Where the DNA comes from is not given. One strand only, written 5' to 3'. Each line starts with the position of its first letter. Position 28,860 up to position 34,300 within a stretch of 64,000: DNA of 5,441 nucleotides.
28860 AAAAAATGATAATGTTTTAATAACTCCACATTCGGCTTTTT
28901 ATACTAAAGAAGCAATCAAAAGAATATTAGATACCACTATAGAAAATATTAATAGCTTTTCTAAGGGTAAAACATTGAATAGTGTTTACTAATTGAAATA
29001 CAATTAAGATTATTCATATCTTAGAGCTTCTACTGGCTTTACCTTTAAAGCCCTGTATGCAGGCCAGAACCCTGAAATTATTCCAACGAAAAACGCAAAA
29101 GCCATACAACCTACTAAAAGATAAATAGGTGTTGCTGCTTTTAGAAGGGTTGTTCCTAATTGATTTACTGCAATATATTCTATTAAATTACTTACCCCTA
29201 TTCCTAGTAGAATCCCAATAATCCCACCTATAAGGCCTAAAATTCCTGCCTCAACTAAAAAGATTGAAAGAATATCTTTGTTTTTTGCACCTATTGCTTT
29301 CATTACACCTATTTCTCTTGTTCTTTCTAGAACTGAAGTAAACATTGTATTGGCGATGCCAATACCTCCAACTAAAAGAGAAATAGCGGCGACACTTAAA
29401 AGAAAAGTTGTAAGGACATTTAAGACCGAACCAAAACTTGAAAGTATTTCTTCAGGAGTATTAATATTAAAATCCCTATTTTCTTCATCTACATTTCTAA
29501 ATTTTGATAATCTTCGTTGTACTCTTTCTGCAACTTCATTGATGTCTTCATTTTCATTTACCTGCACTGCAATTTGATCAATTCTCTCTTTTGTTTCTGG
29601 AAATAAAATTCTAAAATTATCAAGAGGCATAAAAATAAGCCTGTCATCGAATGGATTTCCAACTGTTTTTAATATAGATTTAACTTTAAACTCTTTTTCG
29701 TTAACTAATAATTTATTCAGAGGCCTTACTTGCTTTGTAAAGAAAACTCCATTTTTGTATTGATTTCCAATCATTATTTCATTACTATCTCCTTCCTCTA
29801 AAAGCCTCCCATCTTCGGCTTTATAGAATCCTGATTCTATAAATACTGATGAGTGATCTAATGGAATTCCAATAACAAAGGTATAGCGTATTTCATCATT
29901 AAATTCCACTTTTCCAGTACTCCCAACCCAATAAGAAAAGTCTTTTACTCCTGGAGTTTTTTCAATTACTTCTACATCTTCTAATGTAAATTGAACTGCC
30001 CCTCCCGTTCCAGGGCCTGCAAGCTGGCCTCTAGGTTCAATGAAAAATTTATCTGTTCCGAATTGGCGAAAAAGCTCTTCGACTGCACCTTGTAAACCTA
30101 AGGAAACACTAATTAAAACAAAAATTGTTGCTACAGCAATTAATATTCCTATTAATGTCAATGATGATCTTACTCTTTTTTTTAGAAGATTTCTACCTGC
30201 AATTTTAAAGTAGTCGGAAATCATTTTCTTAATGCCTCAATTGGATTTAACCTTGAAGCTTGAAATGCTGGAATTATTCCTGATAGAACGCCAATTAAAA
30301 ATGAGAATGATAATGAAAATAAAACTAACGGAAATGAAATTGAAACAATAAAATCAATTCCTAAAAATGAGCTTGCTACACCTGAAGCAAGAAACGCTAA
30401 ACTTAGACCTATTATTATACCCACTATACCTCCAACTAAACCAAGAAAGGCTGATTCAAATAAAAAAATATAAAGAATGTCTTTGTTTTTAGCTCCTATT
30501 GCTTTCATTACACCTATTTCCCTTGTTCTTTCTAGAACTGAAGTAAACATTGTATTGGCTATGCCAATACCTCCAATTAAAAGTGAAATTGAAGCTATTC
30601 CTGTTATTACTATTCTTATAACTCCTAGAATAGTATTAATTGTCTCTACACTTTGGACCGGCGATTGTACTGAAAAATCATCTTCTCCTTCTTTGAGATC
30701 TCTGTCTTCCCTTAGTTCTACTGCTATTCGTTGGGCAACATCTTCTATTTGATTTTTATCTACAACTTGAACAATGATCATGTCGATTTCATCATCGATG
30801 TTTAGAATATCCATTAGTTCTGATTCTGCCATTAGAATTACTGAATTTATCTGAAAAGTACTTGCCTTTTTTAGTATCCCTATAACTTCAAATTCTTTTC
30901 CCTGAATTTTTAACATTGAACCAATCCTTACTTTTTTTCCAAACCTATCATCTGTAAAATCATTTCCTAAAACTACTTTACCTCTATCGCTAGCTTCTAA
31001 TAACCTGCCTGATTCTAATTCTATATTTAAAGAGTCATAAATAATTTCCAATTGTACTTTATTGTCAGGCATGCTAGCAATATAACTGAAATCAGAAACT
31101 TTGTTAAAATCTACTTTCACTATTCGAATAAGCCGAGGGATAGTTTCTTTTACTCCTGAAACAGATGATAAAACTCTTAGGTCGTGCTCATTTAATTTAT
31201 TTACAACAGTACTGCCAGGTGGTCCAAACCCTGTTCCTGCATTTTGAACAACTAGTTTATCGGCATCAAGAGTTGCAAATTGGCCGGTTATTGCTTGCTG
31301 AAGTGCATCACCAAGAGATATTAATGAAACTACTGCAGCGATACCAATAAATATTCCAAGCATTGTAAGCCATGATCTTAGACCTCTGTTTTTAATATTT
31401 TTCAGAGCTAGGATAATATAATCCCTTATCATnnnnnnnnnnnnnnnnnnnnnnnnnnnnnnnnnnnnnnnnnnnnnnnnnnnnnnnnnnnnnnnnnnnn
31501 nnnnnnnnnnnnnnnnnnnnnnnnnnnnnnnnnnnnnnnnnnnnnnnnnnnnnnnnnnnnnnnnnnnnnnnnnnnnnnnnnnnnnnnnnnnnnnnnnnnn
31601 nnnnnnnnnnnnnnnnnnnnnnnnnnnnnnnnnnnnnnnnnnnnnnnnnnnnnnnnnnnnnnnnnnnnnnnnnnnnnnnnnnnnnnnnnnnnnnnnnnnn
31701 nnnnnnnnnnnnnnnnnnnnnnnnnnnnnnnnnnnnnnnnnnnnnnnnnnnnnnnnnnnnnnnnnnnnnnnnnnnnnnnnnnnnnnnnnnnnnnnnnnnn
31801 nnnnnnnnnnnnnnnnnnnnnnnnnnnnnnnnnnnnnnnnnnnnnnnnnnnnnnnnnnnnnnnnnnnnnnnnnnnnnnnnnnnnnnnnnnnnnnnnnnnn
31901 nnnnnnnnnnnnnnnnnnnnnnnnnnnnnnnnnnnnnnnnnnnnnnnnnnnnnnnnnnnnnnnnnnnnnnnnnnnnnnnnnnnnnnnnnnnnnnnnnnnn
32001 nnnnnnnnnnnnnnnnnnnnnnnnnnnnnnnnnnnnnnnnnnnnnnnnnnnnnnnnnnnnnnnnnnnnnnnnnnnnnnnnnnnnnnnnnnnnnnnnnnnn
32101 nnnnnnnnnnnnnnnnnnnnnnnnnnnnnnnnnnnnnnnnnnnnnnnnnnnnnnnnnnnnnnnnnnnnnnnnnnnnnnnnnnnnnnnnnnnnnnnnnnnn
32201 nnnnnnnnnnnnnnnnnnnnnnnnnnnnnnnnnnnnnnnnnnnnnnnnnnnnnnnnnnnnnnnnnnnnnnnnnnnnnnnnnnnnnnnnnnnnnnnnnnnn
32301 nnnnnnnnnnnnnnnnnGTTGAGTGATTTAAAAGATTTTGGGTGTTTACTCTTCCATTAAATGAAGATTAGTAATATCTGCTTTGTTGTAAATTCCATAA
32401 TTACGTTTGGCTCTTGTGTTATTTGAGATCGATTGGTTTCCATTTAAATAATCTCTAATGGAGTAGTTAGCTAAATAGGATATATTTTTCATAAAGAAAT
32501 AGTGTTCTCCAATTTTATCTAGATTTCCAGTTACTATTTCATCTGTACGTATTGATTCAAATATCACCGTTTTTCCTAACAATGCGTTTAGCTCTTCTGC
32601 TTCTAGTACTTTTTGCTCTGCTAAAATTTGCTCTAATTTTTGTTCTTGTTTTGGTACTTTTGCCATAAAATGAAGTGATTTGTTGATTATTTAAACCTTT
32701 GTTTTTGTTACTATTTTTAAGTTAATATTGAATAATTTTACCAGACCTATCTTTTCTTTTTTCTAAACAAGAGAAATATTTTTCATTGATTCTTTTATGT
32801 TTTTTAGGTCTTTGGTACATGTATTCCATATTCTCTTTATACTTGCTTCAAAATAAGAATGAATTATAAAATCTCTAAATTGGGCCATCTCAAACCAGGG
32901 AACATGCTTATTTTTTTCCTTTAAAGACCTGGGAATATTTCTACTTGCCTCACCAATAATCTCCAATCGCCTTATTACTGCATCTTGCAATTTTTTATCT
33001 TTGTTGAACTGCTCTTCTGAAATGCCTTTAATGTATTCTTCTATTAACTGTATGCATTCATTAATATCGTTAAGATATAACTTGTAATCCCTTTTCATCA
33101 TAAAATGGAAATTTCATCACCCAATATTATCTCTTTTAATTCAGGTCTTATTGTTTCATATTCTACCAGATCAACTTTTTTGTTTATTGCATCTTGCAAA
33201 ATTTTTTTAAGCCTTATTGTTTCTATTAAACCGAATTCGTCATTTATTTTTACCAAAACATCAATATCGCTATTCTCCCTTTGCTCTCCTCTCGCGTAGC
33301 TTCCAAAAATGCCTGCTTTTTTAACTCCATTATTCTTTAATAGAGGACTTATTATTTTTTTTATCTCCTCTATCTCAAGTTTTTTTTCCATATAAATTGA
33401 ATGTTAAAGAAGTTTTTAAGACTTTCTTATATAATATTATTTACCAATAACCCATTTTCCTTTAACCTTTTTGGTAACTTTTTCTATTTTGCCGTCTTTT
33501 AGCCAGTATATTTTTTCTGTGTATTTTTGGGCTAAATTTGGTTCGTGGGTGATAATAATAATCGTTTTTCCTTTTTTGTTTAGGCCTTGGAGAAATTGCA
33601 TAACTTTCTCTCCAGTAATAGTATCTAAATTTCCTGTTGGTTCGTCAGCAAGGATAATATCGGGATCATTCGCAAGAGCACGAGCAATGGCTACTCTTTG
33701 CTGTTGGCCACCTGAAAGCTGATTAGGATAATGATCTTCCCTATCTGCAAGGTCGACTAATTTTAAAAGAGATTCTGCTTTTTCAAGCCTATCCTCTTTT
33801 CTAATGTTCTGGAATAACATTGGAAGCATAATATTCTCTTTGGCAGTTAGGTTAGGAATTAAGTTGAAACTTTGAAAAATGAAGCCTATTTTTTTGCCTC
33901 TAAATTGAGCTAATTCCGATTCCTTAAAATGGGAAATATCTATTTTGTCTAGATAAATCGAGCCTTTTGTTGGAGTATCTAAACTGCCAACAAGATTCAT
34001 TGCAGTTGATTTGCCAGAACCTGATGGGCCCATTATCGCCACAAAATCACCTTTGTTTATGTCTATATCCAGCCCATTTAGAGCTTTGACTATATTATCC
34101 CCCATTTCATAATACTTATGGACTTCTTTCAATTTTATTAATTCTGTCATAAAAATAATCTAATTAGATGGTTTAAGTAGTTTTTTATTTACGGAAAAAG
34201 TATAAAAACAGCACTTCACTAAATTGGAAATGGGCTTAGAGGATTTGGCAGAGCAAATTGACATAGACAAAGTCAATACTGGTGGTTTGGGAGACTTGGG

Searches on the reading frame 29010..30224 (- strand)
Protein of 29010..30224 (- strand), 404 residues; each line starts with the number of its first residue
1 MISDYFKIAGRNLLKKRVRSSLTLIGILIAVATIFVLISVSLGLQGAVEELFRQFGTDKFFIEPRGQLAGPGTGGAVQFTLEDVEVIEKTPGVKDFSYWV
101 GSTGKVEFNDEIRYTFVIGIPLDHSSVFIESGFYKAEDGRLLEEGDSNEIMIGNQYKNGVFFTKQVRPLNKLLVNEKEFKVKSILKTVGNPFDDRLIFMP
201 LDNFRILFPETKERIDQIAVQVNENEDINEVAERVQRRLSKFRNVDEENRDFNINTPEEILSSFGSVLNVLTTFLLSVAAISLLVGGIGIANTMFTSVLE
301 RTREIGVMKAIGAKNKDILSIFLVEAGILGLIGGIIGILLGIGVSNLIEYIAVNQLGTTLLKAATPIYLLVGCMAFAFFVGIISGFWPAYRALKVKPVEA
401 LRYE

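Call 71: search_protein_families(library=pfam, proteins=[window:29010-30224:-], max_evalue=0.00001)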
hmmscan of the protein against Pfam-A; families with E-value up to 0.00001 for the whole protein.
window:29010-30224:- (404 aa): 2 families
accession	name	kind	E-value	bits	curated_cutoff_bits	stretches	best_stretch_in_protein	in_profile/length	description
PF02687.27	FtsX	-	6.2e-24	84.8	25.5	1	277-397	2-120/120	FtsX-like permease C-terminal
PF12704.14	MacB_PCD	-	4.5e-21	76.5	27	1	20-237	1-206/207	MacB-like periplasmic core domain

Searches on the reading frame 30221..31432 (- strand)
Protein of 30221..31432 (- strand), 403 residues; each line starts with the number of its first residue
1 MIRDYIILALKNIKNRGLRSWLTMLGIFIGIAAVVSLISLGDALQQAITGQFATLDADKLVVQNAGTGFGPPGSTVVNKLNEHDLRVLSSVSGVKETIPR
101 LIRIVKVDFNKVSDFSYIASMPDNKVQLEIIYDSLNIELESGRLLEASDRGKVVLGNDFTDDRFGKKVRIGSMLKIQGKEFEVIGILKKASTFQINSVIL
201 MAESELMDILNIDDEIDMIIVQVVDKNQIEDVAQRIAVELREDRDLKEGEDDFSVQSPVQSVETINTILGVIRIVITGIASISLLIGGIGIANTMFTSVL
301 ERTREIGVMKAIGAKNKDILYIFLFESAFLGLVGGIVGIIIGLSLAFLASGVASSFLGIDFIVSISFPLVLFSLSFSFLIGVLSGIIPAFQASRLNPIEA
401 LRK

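Call 71: search_protein_families(library=pfam, proteins=[window:30221-31432:-], max_evalue=0.00001)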
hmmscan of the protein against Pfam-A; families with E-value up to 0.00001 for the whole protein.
window:30221-31432:- (403 aa): 2 families
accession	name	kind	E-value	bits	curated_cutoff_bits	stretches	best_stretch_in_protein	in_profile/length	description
PF12704.14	MacB_PCD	-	4.5e-26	92.9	27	1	20-236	1-204/207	MacB-like periplasmic core domain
PF02687.27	FtsX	-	7.1e-21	74.9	25.5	1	279-397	3-120/120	FtsX-like permease C-terminal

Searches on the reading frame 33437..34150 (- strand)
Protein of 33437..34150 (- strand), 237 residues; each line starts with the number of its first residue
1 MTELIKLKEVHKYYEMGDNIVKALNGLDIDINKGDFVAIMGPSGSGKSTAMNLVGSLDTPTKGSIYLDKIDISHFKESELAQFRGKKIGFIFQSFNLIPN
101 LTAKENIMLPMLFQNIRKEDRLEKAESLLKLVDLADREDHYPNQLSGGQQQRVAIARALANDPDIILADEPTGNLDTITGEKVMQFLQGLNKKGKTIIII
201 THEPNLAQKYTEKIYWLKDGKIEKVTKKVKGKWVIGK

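Call 34: search_protein_families(library=pfam, proteins=[window:33437-34150:-], max_evalue=0.001)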
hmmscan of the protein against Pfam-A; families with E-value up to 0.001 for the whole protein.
window:33437-34150:- (237 aa): 6 families
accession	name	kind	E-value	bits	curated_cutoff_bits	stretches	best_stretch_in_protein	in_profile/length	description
PF00005.33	ABC_tran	-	1.2e-36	126.8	25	1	24-172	1-136/137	ABC transporter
PF02463.25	SMC_N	-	6.7e-07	29.4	40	0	131-212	123-206/220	RecF/RecN/SMC N terminal domain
PF25199.1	nSTAND_NTPase5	-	4.4e-05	23.8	34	0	16-53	24-60/145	Novel STAND NTPase 5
PF03266.21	NTPase_1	-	0.00021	21.6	23.9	0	154-230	88-160/168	NTPase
PF13304.12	AAA_21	-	0.00026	21.6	27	0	92-206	166-302/304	AAA domain, putative AbiEii toxin, Type IV TA system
PF13555.12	AAA_29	-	0.0007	19.7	27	0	26-51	14-39/61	P-loop containing region of AAA domain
